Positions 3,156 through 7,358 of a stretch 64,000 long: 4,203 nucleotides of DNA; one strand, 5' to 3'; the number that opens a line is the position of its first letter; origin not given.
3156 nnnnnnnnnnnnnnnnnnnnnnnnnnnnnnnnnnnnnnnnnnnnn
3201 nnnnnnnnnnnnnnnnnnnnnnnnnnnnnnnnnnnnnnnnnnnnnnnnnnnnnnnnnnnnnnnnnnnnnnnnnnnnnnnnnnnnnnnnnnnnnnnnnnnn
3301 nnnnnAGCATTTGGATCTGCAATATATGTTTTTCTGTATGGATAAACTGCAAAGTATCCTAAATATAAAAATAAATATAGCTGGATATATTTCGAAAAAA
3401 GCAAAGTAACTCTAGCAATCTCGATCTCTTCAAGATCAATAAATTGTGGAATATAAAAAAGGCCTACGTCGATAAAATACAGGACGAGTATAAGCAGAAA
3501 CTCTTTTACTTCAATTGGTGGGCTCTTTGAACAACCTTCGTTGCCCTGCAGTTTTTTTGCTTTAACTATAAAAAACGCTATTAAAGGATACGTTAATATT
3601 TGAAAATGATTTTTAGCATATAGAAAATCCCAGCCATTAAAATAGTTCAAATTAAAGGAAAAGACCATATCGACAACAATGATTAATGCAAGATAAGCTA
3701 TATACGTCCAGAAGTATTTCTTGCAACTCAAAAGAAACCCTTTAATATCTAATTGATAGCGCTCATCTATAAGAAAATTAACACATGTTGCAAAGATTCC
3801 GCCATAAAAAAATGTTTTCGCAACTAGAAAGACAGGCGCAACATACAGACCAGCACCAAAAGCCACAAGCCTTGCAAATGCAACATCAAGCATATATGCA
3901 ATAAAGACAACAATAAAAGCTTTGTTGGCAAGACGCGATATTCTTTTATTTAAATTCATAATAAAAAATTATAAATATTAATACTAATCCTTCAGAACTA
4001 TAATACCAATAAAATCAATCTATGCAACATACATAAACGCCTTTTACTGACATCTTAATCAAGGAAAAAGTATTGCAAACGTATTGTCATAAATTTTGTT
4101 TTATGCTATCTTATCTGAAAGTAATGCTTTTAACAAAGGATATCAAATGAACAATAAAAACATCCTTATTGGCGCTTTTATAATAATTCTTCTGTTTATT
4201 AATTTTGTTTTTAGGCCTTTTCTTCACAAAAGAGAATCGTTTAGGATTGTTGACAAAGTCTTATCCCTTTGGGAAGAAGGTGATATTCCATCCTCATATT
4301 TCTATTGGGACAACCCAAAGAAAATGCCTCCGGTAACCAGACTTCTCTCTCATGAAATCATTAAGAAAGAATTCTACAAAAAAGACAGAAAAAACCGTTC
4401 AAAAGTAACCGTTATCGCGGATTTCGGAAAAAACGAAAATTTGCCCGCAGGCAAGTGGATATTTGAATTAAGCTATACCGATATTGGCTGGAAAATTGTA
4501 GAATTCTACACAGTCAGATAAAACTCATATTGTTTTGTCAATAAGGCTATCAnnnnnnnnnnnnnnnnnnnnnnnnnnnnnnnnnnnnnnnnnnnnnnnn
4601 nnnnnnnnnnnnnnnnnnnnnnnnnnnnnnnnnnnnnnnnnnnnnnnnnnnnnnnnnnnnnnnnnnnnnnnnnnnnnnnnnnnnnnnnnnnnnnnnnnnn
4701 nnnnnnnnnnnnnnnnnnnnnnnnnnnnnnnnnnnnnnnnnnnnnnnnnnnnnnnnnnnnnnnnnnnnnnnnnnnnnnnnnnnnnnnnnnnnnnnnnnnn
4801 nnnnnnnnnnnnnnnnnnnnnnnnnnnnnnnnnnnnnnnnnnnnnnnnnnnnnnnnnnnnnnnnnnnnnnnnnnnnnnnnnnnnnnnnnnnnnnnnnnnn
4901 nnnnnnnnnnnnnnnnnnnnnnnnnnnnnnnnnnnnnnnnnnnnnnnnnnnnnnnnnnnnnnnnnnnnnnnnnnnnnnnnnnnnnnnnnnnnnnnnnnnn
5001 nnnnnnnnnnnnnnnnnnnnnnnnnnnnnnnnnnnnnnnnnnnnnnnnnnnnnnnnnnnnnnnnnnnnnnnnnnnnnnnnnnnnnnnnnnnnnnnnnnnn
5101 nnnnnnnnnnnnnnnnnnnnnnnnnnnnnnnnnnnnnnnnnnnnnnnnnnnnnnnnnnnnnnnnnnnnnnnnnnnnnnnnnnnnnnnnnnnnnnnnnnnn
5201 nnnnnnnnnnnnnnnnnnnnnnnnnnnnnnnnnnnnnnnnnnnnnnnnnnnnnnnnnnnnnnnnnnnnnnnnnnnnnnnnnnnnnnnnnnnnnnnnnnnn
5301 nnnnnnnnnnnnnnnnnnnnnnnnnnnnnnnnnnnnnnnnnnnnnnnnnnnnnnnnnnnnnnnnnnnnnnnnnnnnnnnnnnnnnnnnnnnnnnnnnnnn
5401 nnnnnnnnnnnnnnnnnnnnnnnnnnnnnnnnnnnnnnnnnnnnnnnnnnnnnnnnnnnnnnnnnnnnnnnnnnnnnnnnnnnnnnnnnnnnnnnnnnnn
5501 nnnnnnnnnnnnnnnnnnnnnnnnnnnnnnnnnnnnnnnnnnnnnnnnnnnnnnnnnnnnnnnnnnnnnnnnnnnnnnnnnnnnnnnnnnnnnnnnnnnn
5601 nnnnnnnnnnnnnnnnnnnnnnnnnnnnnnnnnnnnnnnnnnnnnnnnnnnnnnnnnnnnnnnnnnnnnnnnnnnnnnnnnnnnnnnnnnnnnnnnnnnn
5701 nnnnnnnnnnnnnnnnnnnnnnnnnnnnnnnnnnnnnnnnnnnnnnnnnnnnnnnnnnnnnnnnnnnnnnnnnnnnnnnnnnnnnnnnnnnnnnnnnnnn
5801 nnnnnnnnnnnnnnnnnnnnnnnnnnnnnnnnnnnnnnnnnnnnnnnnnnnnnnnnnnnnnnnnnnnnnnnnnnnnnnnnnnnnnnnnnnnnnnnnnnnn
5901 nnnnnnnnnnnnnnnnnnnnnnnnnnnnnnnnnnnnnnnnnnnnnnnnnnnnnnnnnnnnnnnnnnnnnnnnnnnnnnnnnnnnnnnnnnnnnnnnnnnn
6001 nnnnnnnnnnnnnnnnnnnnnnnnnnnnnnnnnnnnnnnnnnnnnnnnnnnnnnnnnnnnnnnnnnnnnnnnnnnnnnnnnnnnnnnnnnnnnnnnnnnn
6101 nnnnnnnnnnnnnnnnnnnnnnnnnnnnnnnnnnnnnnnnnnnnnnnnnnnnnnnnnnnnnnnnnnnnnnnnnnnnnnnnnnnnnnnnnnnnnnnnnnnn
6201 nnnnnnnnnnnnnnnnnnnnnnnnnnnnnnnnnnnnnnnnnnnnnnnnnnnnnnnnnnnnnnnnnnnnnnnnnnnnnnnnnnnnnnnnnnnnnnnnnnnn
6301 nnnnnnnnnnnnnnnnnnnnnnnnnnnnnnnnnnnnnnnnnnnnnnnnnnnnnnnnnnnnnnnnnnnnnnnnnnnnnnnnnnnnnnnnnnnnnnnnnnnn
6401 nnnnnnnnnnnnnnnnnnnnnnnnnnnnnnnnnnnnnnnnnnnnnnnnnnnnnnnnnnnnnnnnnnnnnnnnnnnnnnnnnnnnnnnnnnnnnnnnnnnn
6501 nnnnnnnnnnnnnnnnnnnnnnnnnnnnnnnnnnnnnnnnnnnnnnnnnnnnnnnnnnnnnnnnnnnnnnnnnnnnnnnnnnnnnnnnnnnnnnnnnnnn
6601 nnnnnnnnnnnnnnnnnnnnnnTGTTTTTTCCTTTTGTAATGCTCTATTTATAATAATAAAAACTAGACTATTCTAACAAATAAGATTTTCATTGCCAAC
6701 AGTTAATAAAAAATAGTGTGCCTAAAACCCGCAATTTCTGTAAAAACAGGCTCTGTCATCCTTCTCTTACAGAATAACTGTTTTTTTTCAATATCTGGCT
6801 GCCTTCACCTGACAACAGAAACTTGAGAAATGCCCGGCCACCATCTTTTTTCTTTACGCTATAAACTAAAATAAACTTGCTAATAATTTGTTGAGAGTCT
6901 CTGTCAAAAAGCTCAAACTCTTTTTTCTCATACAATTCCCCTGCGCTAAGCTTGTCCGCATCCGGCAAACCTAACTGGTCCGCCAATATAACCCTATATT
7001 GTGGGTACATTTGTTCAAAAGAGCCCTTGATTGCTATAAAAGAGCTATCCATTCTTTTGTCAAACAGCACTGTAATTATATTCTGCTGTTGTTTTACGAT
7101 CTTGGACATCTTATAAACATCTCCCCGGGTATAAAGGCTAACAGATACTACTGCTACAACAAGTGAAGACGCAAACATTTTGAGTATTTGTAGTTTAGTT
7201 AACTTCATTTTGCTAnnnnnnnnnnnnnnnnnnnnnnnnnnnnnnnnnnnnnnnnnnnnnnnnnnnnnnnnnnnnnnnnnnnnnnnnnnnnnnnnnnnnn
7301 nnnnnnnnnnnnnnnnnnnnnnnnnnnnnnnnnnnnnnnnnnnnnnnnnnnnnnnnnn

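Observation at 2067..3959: Radical SAM / B12-binding enzyme fused to a large integral-membrane domain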

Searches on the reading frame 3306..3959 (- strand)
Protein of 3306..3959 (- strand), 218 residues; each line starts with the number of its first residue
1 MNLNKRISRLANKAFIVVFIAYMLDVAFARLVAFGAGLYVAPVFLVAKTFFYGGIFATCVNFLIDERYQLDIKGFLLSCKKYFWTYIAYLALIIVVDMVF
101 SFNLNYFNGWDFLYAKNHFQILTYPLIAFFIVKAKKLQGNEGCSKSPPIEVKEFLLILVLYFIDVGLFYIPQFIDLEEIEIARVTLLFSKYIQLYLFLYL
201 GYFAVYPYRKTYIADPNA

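Call 28: search_protein_representatives(alignment_id=A3)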
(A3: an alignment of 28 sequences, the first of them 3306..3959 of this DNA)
Query: 28 sequences, 222 profile positions. Proteins with E-value up to 0.001 (for the whole library): 95; up to 1e-10: 81; up to 1e-30: 39. The best 95 are listed.
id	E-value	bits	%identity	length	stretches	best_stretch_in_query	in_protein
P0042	3.7e-59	216.6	-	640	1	6-222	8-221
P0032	1.3e-56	208.3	-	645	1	1-221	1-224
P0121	7.3e-56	205.8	-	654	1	5-221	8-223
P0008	3.0e-55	203.8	-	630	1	5-218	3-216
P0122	2.8e-54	200.7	-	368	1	1-221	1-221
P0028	2.8e-54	200.6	-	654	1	1-221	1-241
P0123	9.1e-51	189.2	-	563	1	1-221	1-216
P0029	7.5e-50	186.2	-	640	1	18-220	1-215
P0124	9.3e-48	179.3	-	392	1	19-222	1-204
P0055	1.0e-46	175.9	-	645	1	3-220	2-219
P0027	2.1e-46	174.9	-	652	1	1-214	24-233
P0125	2.2e-45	171.6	-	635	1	1-221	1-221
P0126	1.2e-44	169.2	-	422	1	1-222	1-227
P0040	1.7e-44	168.7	-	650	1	5-220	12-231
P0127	2.8e-44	167.9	-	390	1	6-220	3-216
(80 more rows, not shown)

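Call 38: predict_structure(alignment_id=A3)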
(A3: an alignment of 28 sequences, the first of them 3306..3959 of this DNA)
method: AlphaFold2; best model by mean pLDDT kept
length: 218 residues; sequences in the alignment: 28
mean_pLDDT: 89.3   pTM: 0.85
mean pLDDT of the five models: 89.3, 88.6, 88.5, 88.1, 86.9
residues with pLDDT >= 90: 163; 70-90: 37; 50-70: 16; < 50: 2
segments of 3 or more residues with pLDDT < 50: none
pLDDT, mean of each block of 10 residues (from residue 1): 87 94 94 94 95 96 90 95 95 93 89 90 92 76 74 95 96 87 93 96 86 53
secondary structure, 60 per line:
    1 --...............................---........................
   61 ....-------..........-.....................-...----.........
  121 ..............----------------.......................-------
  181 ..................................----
elements in order: H3-33 H37-64 H72-81 H83-103 H112-134 H151-173 H181-214

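Call 42: fold_search(model_id=the predicted structure, library=pdb)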
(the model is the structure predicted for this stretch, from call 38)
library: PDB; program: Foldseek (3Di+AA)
matches with E <= 10: 147; with E <= 0.001: 0
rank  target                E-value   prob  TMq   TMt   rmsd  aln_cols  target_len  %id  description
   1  4k5y_C                3.5e-01  0.30  0.24  0.22  13.6       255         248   14  Crystal structure of human corticotropin-releasing factor receptor 1 (CRF1R) in complex with the antagonist CP-376395 (released 2013-07-17)
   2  7y35_R                5.5e-01  0.12  0.19  0.14  16.1       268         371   13  Cryo-EM structure of the Abaloparatide-bound human PTH1R-Gs complex (released 2023-07-05)
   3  8hao_I                7.0e-01  0.20  0.26  0.18  16.2       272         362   11  Human parathyroid hormone receptor-1 dimer (released 2022-12-21)
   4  8oyy_B                1.1e+00  0.14  0.22  0.21  15.1       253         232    9  De novo designed soluble GPCR-like fold GLF_32 (released 2023-10-18)
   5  9i6h_E                1.1e+00  0.21  0.26  0.23  18.1       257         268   12  Room temperature structure of KR2 rhodopsin in pentameric form at 95% relative humidity (released 2025-07-16)
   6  8hao_R                1.2e+00  0.16  0.26  0.19  15.5       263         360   10  Human parathyroid hormone receptor-1 dimer (released 2022-12-21)
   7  9vo0_F                1.3e+00  0.18  0.27  0.23  11.7       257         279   11  Cryo-EM structure of Gi coupled Sphingosine 1-phosphate receptor bound with Ponesimod (released 2026-01-28)
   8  9m8l_R                1.3e+00  0.12  0.23  0.19  15.3       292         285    9  cryo-EM structure of human TAS2R4 (released 2026-03-18)
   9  8flt_R                1.3e+00  0.15  0.25  0.22  14.5       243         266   12  Human PTH1R in complex with M-PTH(1-14) and Gs (released 2023-04-26)
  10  8ejk_R                1.4e+00  0.12  0.23  0.20  14.4       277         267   13  Structure of FFAR1-Gq complex bound to TAK-875 in a lipid nanodisc (released 2023-05-24)
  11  7vvk_R                1.4e+00  0.08  0.20  0.16  15.9       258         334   14  PTH-bound human PTH1R in complex with Gs (class1) (released 2022-08-03)
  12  8jd0_3                1.5e+00  0.15  0.27  0.11  13.1       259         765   13  Cryo-EM structure of mGlu2-mGlu3 heterodimer in presence of NAM563 (released 2023-06-21)
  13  9lz2_R                1.5e+00  0.11  0.21  0.18  15.0       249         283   12  Cryo-EM structure of PTH1R(V2RC)-beta-arrestin1 complex (released 2026-03-11)
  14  7vvj_R                1.5e+00  0.08  0.19  0.14  16.3       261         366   11  PTHrP-bound human PTH1R in complex with Gs (released 2022-08-03)
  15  7vie_F                1.6e+00  0.12  0.25  0.21  13.1       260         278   12  Cryo-EM structure of Gi coupled Sphingosine 1-phosphate receptor bound with S1P (released 2022-09-28)
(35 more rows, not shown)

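Call 76: search_solved_structures(query=A3, max_evalue=5)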
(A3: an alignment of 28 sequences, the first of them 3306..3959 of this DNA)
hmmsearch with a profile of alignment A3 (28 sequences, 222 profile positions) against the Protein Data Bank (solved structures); distinct sequences matched with E-value up to 5: 1.
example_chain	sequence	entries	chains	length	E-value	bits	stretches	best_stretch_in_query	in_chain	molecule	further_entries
8blo_A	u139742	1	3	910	0.54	13.3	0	85-132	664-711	Urea transporter 2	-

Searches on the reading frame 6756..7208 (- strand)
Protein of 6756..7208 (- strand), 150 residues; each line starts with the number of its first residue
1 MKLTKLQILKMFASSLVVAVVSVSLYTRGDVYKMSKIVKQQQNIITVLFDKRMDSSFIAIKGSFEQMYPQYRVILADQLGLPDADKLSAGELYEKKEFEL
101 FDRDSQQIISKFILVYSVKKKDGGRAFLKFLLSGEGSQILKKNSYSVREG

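Call 13: search_protein_families(library=pfam, proteins=[window:6756-7208:-], max_evalue=1)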
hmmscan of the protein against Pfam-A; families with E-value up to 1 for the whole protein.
window:6756-7208:- (150 aa): 1 family
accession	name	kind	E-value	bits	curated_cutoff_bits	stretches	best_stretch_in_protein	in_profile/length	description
PF13531.11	SBP_bac_11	-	0.083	13.1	25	1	117-143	198-224/227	Bacterial extracellular solute-binding protein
